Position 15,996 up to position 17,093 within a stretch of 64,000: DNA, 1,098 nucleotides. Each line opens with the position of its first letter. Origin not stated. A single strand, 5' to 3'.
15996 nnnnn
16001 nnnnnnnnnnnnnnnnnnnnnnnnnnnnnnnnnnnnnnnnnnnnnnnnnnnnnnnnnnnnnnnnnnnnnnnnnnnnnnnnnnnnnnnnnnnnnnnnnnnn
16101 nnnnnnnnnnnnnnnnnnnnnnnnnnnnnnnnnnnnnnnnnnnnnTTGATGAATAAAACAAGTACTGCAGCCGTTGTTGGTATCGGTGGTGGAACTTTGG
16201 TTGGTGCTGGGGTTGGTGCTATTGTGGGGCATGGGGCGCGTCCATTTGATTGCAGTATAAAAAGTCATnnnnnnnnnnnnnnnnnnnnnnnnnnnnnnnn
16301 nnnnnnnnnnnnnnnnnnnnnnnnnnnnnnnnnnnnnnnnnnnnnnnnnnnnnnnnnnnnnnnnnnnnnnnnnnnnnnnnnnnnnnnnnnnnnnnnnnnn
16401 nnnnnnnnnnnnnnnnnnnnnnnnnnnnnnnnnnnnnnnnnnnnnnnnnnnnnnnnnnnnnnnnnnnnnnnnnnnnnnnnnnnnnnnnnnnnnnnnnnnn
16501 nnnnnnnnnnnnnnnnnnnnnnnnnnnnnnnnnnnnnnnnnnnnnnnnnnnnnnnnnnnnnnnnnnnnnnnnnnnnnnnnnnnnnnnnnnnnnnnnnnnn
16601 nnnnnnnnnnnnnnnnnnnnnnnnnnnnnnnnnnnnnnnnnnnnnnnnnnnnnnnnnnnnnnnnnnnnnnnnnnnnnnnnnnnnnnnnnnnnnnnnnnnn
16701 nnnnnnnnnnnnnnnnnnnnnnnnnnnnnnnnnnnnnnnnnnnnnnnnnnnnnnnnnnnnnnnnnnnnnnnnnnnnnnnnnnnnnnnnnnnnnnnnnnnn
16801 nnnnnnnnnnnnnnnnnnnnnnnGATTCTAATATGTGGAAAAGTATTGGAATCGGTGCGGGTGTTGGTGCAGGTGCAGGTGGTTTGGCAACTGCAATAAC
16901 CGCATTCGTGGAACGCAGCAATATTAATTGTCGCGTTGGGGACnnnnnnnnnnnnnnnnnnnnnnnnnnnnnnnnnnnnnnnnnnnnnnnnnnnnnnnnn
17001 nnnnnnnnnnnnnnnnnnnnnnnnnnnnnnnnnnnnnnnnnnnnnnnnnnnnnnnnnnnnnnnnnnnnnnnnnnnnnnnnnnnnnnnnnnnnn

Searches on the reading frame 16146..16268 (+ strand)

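Call 59: search_protein_families(library=pfam, proteins=[window:16146-16268:+], max_evalue=1)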
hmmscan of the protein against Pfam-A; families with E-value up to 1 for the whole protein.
seq(41 aa): 1 family
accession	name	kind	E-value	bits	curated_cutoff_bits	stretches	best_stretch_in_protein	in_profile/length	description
PF23185.1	CFAP43_N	-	0.29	10.7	27.1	1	5-31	6-32/300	CFAP43 N-terminal domain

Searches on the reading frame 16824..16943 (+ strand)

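Call 59: search_protein_families(library=pfam, proteins=[window:16824-16943:+], max_evalue=1)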
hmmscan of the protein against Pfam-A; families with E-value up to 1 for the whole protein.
seq(40 aa): 1 family
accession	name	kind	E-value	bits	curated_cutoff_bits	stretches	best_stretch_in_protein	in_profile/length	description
PF19029.5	DUF883_C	-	0.026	14.6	27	1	5-21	10-26/30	DUF883 C-terminal glycine zipper region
